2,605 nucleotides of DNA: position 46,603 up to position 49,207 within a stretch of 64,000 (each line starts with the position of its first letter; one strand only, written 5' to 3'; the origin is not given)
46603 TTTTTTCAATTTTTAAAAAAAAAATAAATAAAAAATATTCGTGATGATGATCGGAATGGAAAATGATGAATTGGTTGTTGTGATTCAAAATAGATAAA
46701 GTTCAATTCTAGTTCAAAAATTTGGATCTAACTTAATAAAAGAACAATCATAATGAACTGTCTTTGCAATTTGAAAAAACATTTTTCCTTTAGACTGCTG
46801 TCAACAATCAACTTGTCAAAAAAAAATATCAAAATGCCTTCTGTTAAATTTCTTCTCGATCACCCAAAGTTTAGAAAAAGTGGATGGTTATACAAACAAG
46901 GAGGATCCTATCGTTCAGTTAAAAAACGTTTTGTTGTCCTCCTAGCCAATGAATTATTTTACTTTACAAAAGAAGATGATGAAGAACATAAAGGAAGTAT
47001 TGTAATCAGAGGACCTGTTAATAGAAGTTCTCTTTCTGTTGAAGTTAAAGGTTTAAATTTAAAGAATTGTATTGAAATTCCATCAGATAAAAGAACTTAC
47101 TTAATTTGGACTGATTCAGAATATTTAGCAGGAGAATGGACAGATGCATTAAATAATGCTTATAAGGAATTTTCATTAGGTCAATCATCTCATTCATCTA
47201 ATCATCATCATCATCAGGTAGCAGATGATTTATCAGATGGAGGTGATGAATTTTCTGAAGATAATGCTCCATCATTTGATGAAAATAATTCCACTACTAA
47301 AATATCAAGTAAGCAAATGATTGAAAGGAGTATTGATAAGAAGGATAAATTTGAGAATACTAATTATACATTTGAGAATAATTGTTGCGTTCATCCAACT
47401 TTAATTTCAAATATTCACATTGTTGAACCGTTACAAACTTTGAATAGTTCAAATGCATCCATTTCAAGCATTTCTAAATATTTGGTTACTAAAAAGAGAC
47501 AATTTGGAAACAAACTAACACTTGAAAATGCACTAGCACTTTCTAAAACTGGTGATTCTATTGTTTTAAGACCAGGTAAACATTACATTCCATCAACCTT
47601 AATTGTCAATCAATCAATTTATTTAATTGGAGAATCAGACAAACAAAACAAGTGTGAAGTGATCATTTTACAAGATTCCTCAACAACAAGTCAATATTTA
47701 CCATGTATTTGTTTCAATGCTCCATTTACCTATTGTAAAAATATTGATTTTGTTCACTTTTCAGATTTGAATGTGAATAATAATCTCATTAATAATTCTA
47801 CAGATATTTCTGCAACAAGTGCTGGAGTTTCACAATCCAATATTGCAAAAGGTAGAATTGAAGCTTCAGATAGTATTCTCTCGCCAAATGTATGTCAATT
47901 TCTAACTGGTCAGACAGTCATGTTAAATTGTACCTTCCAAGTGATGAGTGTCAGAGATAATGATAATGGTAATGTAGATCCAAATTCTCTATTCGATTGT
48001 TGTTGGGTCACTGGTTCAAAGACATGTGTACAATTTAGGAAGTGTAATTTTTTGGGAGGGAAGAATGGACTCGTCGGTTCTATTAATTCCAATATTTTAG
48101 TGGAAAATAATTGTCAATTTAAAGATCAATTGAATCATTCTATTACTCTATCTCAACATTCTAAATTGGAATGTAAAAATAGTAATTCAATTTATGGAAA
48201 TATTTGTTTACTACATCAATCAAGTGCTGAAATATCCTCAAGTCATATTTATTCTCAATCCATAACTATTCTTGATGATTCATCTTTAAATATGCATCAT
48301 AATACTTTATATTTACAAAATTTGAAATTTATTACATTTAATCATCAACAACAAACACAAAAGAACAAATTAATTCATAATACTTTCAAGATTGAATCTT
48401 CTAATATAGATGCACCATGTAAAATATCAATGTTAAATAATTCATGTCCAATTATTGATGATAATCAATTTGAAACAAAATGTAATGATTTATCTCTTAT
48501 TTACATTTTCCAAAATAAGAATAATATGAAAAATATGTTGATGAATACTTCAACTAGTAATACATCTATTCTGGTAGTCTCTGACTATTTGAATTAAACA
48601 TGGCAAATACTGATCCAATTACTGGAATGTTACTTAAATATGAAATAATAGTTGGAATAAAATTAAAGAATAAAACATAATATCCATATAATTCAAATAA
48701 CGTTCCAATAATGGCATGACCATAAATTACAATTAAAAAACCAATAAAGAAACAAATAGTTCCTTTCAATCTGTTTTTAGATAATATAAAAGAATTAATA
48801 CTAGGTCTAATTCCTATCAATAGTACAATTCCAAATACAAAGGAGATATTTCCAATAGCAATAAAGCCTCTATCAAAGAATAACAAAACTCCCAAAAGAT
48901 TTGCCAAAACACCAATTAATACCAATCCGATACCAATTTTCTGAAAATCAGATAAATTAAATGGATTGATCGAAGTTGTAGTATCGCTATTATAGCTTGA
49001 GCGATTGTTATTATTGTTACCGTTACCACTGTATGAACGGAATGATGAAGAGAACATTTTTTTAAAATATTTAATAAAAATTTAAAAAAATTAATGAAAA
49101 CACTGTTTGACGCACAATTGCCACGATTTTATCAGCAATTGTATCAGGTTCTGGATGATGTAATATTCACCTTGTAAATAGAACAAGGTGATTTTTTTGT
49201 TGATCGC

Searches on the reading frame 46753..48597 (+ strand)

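Call 3: search_protein_families(library=pfam, proteins=[window:46753-48597:+], max_evalue=0.01)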
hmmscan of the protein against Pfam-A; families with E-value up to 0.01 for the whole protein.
window:46753-48597:+ (614 aa): 1 family
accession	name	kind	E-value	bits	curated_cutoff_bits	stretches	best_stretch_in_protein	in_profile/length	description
PF00169.35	PH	-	8.6e-11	42.7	25.1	1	41-136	2-103/105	PH domain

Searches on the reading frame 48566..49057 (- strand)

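Call 3: search_protein_families(library=pfam, proteins=[window:48566-49057:-], max_evalue=0.01)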
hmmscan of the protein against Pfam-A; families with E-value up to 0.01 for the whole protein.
window:48566-49057:- (163 aa): 1 family
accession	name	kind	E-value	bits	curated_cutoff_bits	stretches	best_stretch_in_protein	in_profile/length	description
PF04178.18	Got1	-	7.7e-12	46.2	24.6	1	45-145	7-110/110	Got1/Sft2-like family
